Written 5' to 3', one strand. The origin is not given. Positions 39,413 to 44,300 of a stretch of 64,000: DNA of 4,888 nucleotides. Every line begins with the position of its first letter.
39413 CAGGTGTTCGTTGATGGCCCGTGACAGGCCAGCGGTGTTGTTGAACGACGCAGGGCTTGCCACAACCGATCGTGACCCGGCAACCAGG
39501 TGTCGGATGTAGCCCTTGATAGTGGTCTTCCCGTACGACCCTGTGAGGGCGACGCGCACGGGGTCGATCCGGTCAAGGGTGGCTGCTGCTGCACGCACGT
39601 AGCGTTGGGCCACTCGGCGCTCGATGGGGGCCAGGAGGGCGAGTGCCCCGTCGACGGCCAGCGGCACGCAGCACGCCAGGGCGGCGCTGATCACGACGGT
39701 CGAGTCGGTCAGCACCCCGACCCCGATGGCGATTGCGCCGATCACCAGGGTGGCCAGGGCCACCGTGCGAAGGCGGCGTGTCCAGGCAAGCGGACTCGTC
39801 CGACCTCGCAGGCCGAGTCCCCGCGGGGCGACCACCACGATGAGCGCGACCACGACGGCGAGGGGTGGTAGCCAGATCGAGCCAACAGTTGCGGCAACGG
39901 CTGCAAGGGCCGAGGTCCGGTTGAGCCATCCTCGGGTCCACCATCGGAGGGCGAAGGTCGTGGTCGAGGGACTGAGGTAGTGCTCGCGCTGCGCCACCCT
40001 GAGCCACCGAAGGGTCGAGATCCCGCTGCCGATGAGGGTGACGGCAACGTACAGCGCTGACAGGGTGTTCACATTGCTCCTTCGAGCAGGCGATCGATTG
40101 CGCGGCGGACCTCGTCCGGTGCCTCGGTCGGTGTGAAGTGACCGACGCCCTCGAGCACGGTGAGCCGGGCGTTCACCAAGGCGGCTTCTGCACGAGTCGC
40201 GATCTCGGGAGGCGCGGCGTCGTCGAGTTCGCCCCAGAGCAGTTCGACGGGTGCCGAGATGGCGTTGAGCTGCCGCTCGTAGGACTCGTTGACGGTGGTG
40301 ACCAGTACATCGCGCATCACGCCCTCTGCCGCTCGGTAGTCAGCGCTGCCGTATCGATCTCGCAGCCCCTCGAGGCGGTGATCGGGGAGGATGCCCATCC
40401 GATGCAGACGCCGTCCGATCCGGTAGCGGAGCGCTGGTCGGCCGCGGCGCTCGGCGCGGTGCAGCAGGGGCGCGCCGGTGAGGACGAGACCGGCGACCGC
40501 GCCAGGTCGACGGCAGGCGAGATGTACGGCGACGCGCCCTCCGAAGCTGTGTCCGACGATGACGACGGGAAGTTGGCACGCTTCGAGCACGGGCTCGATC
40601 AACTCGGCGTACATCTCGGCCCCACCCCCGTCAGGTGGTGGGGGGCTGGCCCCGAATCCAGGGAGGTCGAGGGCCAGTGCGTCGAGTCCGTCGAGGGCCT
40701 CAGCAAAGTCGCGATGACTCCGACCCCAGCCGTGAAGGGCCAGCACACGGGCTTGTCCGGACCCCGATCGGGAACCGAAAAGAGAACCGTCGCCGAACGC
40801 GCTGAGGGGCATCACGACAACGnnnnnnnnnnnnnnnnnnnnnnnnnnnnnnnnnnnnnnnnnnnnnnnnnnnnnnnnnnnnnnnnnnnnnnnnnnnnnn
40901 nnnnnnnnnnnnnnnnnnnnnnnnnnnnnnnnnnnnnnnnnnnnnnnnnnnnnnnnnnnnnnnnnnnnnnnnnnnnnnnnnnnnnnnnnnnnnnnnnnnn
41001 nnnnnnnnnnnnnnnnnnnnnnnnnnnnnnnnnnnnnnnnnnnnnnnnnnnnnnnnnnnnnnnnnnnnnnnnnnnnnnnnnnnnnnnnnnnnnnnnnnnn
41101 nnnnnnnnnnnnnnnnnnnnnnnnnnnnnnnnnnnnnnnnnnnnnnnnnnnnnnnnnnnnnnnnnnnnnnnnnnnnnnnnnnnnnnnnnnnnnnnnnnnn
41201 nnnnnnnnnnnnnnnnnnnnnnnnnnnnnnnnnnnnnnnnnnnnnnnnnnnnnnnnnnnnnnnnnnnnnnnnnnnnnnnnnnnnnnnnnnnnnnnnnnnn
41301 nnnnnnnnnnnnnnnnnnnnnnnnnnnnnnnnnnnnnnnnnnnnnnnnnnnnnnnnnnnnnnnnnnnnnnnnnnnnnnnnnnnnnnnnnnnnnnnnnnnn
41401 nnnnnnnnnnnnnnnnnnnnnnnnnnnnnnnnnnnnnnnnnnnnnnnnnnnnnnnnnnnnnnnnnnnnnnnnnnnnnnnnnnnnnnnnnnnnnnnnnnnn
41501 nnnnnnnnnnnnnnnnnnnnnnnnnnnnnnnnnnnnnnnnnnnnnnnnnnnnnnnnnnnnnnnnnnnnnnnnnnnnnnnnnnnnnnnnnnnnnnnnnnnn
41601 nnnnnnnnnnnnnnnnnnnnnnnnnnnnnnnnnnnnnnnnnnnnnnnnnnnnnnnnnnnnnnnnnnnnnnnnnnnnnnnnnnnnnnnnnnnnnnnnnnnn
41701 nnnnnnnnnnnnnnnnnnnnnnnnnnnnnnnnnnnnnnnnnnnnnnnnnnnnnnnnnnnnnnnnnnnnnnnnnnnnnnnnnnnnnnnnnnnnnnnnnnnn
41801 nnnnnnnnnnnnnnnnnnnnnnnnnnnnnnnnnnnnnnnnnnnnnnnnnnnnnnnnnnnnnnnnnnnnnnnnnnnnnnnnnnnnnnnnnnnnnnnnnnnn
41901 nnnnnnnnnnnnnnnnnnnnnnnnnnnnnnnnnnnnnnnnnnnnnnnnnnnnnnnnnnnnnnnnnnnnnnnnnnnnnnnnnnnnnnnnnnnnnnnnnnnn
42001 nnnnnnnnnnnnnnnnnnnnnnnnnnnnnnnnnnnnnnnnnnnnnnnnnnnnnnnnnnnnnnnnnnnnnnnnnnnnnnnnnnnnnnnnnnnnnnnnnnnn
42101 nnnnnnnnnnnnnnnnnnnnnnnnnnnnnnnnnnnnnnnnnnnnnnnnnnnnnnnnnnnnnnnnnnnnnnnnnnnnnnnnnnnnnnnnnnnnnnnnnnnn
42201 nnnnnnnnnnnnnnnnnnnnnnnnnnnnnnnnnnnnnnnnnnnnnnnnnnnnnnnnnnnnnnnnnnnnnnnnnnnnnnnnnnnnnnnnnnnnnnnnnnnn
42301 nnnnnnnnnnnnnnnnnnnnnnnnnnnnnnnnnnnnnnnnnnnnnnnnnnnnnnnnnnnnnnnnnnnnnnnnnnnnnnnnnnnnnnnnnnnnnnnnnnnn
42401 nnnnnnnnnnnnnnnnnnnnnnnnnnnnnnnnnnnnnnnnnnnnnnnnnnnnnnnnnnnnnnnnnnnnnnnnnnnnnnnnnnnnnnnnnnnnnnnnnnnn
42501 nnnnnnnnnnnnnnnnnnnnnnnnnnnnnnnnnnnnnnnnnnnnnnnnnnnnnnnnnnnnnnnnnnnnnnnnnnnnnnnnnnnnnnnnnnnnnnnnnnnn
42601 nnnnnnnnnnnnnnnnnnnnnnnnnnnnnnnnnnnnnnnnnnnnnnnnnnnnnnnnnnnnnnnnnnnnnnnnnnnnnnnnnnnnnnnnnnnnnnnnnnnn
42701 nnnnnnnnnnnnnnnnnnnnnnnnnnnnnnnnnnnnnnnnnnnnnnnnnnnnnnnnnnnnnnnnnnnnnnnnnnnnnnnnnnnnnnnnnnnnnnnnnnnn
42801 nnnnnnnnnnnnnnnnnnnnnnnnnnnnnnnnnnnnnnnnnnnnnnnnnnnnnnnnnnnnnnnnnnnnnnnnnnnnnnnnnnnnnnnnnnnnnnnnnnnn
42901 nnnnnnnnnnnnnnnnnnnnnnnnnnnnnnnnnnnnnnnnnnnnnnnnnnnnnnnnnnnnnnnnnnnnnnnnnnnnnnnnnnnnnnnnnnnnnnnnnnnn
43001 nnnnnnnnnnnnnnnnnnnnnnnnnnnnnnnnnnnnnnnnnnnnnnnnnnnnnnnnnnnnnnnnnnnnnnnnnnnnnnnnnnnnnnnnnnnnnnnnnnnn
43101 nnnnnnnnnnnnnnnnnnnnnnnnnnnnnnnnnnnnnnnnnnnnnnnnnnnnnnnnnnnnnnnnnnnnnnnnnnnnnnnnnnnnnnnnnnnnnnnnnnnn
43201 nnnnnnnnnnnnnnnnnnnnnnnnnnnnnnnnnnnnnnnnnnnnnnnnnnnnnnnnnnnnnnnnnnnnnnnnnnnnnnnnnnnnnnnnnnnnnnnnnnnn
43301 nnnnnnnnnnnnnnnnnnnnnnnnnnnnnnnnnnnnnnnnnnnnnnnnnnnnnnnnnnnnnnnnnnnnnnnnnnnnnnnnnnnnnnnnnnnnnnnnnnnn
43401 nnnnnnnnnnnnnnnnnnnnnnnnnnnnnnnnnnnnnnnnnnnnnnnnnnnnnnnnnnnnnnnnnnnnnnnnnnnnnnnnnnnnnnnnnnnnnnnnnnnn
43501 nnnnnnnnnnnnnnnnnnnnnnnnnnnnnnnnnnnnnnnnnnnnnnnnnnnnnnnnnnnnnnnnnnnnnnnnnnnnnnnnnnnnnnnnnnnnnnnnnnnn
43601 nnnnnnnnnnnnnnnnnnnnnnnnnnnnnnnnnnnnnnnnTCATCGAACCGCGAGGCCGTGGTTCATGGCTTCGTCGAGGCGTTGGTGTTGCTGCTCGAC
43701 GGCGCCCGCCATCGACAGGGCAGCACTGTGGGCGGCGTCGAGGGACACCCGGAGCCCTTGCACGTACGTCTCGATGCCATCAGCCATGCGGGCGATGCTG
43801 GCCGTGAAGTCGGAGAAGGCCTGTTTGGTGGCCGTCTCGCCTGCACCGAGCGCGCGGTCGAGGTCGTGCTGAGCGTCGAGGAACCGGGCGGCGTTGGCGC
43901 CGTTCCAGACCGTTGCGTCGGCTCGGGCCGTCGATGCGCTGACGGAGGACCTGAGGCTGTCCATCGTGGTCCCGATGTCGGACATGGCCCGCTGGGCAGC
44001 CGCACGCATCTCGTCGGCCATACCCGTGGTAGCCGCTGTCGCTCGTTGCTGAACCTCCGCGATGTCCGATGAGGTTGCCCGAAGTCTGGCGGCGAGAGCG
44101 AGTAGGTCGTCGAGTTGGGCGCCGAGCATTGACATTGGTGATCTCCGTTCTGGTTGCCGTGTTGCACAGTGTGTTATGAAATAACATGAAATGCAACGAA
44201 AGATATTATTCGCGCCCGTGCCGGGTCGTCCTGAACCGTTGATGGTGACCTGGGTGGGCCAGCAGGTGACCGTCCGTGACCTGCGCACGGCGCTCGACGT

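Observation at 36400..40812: Membrane-anchored MurF-like ligase, Ddl, alpha/beta hydrolase and Cys-repeat lipoprotein chained behind type VII genes, outside any dcw context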

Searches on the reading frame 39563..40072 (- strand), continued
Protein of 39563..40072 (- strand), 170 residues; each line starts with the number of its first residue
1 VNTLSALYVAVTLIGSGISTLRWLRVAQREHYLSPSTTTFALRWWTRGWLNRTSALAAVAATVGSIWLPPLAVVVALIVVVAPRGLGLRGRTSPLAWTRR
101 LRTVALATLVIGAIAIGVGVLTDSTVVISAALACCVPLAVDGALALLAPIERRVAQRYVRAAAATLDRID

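Call 86: find_encoding_contigs(protein=P0547, flank=10000, max_places=1)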
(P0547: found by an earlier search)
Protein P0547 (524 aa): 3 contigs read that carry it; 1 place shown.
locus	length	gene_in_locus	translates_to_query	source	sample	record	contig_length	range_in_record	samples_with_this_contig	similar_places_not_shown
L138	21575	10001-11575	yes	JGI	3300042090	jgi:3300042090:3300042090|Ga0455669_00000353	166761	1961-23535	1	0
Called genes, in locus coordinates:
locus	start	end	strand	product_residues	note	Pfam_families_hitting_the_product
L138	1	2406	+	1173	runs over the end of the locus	PF16078:2-oxogl_dehyd_N, PF00198:2-oxoacid_dh, PF00676:E1_dh, PF02779:Transket_pyr, PF16870:OxoGdeHyase_C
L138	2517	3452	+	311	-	-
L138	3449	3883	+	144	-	PF07977:FabA, PF22818:ApeI-like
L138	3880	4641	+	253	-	PF03372:Exo_endo_phos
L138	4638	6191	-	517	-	PF02776:TPP_enzyme_N, PF02775:TPP_enzyme_C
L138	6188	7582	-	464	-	PF01565:FAD_binding_4, PF02913:FAD-oxidase_C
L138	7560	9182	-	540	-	PF00580:UvrD-helicase, PF13604:AAA_30 (faint), PF13245:AAA_19, PF13361:UvrD_C, PF13538:UvrD_C_2 (weak)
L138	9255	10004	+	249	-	PF12146:Hydrolase_4, PF00561:Abhydrolase_1, PF00975:Thioesterase (weak), PF12697:Abhydrolase_6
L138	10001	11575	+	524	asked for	PF08245:Mur_ligase_M, PF02875:Mur_ligase_C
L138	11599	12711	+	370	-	PF01820:Dala_Dala_lig_N, PF07478:Dala_Dala_lig_C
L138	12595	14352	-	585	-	-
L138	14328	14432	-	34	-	-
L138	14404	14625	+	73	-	-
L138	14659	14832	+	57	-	-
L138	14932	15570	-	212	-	-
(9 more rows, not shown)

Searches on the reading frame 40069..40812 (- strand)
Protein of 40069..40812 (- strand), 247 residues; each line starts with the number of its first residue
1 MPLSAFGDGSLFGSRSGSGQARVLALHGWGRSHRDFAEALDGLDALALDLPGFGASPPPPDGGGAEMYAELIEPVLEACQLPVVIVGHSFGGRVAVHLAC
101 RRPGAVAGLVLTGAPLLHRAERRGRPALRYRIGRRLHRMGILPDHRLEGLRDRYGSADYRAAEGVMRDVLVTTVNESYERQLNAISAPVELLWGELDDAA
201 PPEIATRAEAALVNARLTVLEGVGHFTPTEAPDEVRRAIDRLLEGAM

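Call 3: search_protein_families(library=pfam, proteins=[window:40069-40812:-], max_evalue=0.01)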
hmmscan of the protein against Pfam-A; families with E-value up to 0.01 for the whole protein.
window:40069-40812:- (247 aa): 9 families
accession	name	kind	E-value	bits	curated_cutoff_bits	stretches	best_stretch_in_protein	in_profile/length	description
PF12697.13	Abhydrolase_6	-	1.5e-19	71.9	26.3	1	23-237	1-216/217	Alpha/beta hydrolase family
PF00561.26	Abhydrolase_1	-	2.9e-19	70.2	25.8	1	23-228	3-241/245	alpha/beta hydrolase fold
PF12146.15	Hydrolase_4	-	4e-12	46.4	27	1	20-230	4-237/239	Serine aminopeptidase, S33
PF20408.4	Abhydrolase_11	-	1.7e-06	28.3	27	1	66-161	62-147/193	Alpha/beta hydrolase domain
PF00975.26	Thioesterase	-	3.6e-05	24.5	26.4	1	30-119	13-107/226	Thioesterase domain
PF06821.19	Ser_hydrolase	-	0.00074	19.9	22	1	72-116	46-92/172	Serine hydrolase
PF07819.20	PGAP1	-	0.0028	17.9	24.3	1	82-117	92-130/233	PGAP1-like alpha/beta domain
PF08386.16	Abhydrolase_4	-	0.0065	17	21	0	183-243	31-91/103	TAP-like protein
PF06342.18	DUF1057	-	0.0099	15.4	21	0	16-115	31-136/297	Alpha/beta hydrolase of unknown function (DUF1057)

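Call 4: search_protein_families(library=ncbifam, proteins=[window:40069-40812:-], max_evalue=0.01)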
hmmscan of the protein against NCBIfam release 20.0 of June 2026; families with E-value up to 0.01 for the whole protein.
window:40069-40812:- (247 aa): 21 families
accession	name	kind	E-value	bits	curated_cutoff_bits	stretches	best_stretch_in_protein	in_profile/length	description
NF011457.0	PRK14875.1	equivalog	2.4e-21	76.1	307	2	16-112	127-229/372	acetoin dehydrogenase dihydrolipoyllysine-residue acetyltransferase subunit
NF058580.1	lipase_V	equivalog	9.5e-21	74.5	300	1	20-226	25-222/230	EstV family lipase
NF051488.1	bifunc_PcaDC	exception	1.3e-17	64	390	2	179-245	186-252/375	bifunctional 3-oxoadipate enol-lactonase/4-carboxymuconolactone decarboxylase PcaDC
TIGR03695.1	menH_SHCHC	equivalog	1.4e-17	64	208.55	2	22-125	4-117/252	2-succinyl-6-hydroxy-2,4-cyclohexadiene-1-carboxylate synthase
TIGR01738.1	bioH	equivalog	1.9e-15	57.2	206.95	1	18-114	2-98/245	pimeloyl-ACP methyl ester esterase BioH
NF051487.1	bifunc_PcaCD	exception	8.4e-15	54.8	430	1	44-244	200-412/413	bifunctional 4-carboxymuconolactone decarboxylase/3-oxoadipate enol-lactonase PcaCD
TIGR02427.1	protocat_pcaD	equivalog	2e-13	50.3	255.85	2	178-242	185-249/251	3-oxoadipate enol-lactonase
TIGR03056.1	bchO_mg_che_rel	equivalog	1.6e-11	43.8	172.55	2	177-241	211-275/278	alpha/beta fold hydrolase BchO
NF008340.0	PRK11126.1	equivalog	5.7e-11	42.1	261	1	19-117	13-116/255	2-succinyl-6-hydroxy-2,4-cyclohexadiene-1-carboxylate synthase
NF050089.1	i_nPHAscl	equivalog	6.3e-11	41.9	300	1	16-112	14-115/288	intracellular short-chain-length polyhydroxyalkanoate depolymerase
NF045632.1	hydroxlase_HsaD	equivalog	2.5e-10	39.8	400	1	28-113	49-136/290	4,5:9,10-diseco-3-hydroxy-5,9,17-trioxoandrosta-1(10),2-diene-4-oate hydrolase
NF052614.1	AB_fold_OlsI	equivalog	2.3e-09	37.2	385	1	81-244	89-256/272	ornithine lipid biosynthesis O-acyltransferase OlsI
NF002938.0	PRK03592.1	equivalog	2.4e-09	36.9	241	1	17-114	28-129/298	haloalkane dehalogenase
NF007954.0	PRK10673.1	equivalog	2.6e-07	30.2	399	0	43-112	43-112/255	esterase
TIGR01250.1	pro_imino_pep_2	subfamily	4.8e-07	29.6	167.65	0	157-238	201-282/288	proline iminopeptidase-family hydrolase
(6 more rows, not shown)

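Call 54: search_solved_structures(query=window:40069-40812:-, max_evalue=0.000001)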
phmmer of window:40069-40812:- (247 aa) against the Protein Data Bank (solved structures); distinct sequences matched with E-value up to 0.000001: 40.
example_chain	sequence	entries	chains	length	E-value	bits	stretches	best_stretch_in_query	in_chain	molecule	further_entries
8ckp_D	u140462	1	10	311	4.4e-13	52.6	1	18-236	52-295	Alpha/beta fold hydrolase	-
8ooh_A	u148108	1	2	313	6.4e-13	52.1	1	18-241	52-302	Alpha/beta fold hydrolase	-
7dq9_A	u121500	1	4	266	5.4e-12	49.1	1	15-242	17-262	Predicted hydrolases or acyltransferases (Alpha/beta hydrolase superfamily)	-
8hgu_A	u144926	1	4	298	1.3e-09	41.3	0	7-115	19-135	Alpha/beta hydrolase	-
6wym_A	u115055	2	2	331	2.3e-09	40.5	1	9-114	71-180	Possible hydrolase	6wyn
3p2m_A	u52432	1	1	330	2.3e-09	40.5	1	9-114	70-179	POSSIBLE HYDROLASE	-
6i8w_A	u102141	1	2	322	2e-08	37.4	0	21-112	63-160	Alpha/beta fold hydrolase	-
6qe2_A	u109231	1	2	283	2.2e-08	37.2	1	22-226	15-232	Monoacylglycerol lipase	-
3r3v_A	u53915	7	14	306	2.5e-08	37.1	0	8-157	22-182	Fluoroacetate dehalogenase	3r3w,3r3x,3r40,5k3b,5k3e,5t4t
5swn_A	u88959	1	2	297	3.3e-08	36.7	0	8-157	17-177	Fluoroacetate dehalogenase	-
21dl_A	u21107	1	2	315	3.3e-08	36.7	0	18-100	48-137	RPA1511_5221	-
3r3u_A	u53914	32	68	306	3.7e-08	36.5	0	8-157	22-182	Fluoroacetate dehalogenase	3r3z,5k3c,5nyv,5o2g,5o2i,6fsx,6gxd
5frd_A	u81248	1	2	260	3.7e-08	36.5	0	20-115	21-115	CARBOXYLESTERASE (EST-2)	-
5k3d_A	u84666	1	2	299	4.7e-08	36.2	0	8-157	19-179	Fluoroacetate dehalogenase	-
6qks_A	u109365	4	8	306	6e-08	35.8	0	8-157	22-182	Fluoroacetate dehalogenase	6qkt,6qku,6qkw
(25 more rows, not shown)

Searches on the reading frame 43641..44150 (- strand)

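Call 3: search_protein_families(library=pfam, proteins=[window:43641-44150:-], max_evalue=0.01)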
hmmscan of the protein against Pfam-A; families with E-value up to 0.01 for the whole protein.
window:43641-44150:- (169 aa): 2 families
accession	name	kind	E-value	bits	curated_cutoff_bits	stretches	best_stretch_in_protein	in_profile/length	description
PF16888.10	YwqH-like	-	0.0062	17.2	33.7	0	27-128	9-106/123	YwqH-like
PF01442.23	Apolipoprotein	-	0.0072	16.5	90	0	29-138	67-175/190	Apolipoprotein A1/A4/E domain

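Call 4: search_protein_families(library=ncbifam, proteins=[window:43641-44150:-], max_evalue=0.01)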
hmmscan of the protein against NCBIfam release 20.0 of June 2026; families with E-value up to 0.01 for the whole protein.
window:43641-44150:- (169 aa): 0 families
